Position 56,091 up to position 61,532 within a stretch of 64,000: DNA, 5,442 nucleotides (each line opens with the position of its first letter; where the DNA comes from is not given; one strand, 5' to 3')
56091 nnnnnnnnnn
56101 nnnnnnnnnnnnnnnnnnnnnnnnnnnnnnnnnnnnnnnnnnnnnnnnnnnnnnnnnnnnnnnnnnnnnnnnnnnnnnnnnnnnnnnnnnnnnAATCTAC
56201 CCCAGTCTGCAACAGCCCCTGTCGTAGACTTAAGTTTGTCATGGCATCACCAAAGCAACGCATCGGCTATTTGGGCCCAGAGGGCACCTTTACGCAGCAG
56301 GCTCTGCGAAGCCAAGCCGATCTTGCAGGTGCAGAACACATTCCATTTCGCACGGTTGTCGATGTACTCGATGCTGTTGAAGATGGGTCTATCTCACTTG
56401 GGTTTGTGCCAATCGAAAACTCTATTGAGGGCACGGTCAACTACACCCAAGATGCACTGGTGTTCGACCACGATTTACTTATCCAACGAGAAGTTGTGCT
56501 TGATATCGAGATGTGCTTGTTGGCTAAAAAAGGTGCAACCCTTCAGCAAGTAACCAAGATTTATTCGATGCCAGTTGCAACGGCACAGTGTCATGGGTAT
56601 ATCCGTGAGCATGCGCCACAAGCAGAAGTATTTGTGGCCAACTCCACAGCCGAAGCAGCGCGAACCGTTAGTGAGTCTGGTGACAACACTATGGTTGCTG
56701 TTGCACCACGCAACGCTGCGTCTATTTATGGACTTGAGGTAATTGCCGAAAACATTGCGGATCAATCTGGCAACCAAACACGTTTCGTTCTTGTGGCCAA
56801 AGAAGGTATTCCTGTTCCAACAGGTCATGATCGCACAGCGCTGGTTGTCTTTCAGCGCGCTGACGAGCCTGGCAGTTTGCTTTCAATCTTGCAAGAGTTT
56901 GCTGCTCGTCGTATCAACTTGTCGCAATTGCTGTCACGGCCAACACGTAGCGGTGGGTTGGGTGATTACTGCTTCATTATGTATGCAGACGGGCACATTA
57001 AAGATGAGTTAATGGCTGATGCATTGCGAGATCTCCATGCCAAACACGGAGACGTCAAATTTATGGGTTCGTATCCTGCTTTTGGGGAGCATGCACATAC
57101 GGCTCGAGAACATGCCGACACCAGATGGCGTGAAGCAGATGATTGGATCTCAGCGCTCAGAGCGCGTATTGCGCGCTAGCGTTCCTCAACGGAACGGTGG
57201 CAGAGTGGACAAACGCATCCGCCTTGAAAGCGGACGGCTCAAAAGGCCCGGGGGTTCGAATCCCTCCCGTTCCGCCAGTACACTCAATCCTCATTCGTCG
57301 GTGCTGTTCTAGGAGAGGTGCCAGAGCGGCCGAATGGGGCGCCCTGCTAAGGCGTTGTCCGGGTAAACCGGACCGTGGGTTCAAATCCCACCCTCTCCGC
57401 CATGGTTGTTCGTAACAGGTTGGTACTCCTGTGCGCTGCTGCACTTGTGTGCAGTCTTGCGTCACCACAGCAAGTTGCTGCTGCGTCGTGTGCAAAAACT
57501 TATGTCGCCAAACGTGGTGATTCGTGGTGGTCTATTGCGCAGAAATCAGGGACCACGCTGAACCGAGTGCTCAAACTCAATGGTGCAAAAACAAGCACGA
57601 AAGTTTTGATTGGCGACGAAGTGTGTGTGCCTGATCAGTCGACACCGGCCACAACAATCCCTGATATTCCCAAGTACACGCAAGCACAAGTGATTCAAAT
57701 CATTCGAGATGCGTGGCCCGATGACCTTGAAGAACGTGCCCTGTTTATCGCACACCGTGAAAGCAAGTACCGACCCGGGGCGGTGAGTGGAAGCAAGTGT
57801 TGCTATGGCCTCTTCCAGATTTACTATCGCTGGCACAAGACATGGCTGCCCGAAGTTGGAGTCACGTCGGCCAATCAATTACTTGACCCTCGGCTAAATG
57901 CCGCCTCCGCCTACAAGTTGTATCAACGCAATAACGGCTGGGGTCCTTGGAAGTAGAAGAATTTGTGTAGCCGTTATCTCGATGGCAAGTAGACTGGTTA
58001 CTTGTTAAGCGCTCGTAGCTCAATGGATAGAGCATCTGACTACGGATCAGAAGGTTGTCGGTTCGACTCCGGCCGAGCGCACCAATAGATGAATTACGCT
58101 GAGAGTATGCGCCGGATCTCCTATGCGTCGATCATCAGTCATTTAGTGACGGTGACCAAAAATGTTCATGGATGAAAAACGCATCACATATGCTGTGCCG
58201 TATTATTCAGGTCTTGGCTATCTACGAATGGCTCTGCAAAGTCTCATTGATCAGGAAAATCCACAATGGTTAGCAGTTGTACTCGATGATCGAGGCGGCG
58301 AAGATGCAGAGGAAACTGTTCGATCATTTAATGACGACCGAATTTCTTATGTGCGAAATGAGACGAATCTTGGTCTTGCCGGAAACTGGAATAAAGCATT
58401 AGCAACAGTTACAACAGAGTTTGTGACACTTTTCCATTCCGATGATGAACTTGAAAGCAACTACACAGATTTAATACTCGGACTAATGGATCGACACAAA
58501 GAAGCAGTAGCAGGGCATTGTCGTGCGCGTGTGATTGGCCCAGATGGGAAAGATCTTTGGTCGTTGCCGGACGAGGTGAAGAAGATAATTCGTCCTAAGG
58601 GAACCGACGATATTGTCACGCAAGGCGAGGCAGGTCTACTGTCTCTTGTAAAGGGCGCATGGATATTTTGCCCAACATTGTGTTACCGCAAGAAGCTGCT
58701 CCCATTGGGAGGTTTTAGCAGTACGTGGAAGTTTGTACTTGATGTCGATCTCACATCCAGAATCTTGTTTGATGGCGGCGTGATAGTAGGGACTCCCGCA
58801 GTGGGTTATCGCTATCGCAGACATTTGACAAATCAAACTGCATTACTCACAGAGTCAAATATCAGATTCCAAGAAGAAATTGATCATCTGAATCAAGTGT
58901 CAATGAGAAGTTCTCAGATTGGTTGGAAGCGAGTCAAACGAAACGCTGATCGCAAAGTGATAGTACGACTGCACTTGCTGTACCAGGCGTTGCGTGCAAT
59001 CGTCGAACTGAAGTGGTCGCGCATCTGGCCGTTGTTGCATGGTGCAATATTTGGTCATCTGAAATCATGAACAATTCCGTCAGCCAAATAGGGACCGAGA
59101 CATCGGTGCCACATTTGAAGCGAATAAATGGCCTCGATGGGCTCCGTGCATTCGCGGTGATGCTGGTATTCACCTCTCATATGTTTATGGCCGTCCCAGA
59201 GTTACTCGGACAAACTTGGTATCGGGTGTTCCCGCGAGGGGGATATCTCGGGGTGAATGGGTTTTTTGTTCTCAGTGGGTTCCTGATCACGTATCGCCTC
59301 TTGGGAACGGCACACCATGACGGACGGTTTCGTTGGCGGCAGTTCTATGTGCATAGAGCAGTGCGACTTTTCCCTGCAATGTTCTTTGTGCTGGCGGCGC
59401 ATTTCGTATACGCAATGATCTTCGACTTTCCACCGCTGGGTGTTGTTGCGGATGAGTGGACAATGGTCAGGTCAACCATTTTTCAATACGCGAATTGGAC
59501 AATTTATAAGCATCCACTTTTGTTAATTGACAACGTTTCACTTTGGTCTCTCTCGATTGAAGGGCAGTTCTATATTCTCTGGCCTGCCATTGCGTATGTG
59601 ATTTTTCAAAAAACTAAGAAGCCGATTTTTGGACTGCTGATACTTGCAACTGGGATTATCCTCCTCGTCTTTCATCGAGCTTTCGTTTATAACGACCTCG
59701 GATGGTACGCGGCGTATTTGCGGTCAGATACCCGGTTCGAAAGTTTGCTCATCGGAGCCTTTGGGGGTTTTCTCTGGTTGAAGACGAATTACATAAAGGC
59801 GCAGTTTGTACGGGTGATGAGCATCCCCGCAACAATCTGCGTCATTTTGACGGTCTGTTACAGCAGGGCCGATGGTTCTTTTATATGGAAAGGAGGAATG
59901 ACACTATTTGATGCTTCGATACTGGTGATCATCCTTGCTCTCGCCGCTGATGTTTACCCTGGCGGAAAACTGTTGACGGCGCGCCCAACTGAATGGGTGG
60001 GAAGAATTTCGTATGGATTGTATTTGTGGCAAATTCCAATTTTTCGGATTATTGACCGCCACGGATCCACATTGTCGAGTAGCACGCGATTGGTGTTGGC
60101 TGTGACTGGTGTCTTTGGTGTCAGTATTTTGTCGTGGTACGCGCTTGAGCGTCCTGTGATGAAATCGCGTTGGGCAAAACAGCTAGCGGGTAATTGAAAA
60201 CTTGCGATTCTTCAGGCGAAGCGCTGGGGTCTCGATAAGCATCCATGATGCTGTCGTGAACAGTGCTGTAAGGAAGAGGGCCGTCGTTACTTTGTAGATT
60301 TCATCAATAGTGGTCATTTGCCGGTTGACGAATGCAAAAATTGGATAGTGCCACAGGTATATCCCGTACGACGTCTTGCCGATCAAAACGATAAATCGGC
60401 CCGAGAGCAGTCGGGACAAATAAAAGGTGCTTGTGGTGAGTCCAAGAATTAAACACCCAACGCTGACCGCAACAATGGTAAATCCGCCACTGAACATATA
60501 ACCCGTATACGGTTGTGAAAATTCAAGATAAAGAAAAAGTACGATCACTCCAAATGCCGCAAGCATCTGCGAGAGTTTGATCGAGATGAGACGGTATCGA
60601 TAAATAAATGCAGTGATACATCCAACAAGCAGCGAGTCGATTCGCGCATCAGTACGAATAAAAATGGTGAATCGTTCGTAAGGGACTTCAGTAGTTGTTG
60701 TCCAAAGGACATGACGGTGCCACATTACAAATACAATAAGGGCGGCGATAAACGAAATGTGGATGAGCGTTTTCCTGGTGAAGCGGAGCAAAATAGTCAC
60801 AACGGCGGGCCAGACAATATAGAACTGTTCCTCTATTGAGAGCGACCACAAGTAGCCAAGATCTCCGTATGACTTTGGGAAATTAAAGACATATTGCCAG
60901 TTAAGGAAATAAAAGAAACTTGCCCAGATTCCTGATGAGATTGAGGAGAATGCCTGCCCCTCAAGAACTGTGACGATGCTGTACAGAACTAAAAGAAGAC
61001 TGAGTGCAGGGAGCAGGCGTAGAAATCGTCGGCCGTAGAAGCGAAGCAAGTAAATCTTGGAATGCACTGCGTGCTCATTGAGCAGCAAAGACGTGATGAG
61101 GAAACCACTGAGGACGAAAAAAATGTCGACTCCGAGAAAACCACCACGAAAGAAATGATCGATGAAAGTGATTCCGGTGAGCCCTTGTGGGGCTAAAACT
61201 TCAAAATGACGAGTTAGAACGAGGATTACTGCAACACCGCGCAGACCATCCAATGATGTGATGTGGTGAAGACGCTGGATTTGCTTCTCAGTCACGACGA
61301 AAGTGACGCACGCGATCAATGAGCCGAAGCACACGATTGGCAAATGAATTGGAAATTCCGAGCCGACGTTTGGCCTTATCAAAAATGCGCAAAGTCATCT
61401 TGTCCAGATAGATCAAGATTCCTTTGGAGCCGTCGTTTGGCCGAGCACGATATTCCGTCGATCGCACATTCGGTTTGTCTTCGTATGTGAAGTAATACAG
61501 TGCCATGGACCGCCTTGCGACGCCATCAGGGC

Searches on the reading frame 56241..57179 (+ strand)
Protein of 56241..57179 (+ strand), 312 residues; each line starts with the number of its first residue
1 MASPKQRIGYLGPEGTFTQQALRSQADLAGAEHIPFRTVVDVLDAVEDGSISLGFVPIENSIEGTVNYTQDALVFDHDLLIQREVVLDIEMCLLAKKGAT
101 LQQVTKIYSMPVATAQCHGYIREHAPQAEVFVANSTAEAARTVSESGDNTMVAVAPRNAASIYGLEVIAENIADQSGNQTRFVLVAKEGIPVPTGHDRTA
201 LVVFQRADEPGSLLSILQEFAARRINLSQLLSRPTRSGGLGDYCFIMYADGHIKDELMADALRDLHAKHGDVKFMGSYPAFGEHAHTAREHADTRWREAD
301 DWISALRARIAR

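Call 3: search_protein_families(library=pfam, proteins=[window:56241-57179:+])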
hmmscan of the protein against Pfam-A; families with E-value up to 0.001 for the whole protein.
window:56241-57179:+ (312 aa): 2 families
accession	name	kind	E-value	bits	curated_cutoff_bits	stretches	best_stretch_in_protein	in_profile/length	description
PF00800.23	PDT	-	1.3e-59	201.5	25.2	1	8-188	1-179/181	Prephenate dehydratase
PF01842.31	ACT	-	3.9e-08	33.4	27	1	202-266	3-65/66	ACT domain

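Call 4: search_protein_families(library=ncbifam, proteins=[window:56241-57179:+])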
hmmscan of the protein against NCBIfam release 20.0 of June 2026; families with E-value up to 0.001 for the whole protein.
window:56241-57179:+ (312 aa): 4 families
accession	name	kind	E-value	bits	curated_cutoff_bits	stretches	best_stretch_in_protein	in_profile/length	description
NF008865.0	PRK11898.1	equivalog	1.4e-87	293.4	219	1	6-281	2-279/284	prephenate dehydratase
NF008866.0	PRK11899.1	equivalog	2.4e-53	181.2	359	1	3-280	3-275/283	prephenate dehydratase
NF007910.0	PRK10622.1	equivalog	2.1e-34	119.1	577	1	6-280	104-377/386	bifunctional chorismate mutase/prephenate dehydratase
TIGR01268.1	Phe4hydrox_tetr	equivalog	0.00045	19.1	704.8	1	197-269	13-84/436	phenylalanine 4-monooxygenase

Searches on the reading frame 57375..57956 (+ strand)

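Call 65: search_protein_families(library=pfam, proteins=[window:57375-57956:+], max_evalue=0.00001)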
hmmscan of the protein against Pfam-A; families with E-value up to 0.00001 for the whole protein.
window:57375-57956:+ (193 aa): 3 families
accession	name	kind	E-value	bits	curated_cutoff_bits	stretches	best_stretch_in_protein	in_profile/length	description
PF01476.26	LysM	-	9.8e-10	38.7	20.9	1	43-86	1-43/43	LysM domain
PF18896.5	SLT_3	-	6.5e-07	30.2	27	1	125-192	20-87/89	Lysozyme like domain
PF01464.25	SLT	-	2.9e-06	27.3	21.3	1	120-186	15-79/117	Transglycosylase SLT domain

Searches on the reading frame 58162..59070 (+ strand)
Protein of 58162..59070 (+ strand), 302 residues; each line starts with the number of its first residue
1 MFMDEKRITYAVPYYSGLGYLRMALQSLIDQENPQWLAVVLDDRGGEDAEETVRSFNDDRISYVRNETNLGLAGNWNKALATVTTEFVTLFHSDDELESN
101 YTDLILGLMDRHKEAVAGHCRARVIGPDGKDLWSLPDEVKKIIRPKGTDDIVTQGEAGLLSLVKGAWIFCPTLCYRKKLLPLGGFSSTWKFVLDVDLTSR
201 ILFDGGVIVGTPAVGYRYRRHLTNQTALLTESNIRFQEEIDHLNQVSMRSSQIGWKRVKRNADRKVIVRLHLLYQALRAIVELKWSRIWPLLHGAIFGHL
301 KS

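Call 8: search_protein_families(library=pfam, proteins=[window:58162-59070:+])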
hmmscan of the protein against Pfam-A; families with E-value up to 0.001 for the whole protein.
window:58162-59070:+ (302 aa): 2 families
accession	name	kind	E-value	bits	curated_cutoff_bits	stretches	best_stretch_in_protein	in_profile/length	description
PF00535.33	Glycos_transf_2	-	5.6e-17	62.6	23.3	1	12-134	4-128/168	Glycosyl transferase family 2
PF13641.12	Glyco_tranf_2_3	-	7.7e-05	23.2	27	1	9-124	4-125/230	Glycosyltransferase like family 2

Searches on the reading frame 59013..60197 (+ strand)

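Call 9: search_protein_families(library=ncbifam, proteins=[window:59013-60197:+])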
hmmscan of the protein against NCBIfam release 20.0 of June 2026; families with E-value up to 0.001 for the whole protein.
window:59013-60197:+ (394 aa): 1 family
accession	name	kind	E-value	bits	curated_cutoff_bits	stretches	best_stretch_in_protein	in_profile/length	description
NF058601.1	ActlTfSucTMsmeg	equivalog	3.8e-09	35.5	1275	1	39-345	33-342/723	acetyltransferase SucT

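Call 65: search_protein_families(library=pfam, proteins=[window:59013-60197:+], max_evalue=0.00001)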
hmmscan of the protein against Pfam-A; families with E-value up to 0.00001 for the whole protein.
window:59013-60197:+ (394 aa): 1 family
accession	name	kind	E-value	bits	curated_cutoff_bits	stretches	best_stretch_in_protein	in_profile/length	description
PF01757.29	Acyl_transf_3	-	5.3e-25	88.6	31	1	39-374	2-324/326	Acyltransferase domain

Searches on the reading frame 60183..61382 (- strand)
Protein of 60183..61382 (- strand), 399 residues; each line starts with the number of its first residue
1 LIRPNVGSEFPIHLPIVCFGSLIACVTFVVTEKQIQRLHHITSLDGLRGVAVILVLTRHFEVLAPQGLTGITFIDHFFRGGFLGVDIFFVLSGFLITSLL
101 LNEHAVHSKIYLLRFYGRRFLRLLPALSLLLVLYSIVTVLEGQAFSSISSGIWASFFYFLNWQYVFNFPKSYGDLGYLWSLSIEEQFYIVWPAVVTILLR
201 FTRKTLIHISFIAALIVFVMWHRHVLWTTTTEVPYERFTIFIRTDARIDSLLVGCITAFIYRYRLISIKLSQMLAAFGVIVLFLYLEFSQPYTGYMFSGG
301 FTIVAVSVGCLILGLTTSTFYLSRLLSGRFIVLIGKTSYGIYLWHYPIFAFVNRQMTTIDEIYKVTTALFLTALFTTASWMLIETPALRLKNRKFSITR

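Call 65: search_protein_families(library=pfam, proteins=[window:60183-61382:-], max_evalue=0.00001)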
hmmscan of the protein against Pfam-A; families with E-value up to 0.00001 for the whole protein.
window:60183-61382:- (399 aa): 1 family
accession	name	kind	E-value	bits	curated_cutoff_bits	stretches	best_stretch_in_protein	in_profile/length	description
PF01757.29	Acyl_transf_3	-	3.5e-26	92.5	31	1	42-380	2-322/326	Acyltransferase domain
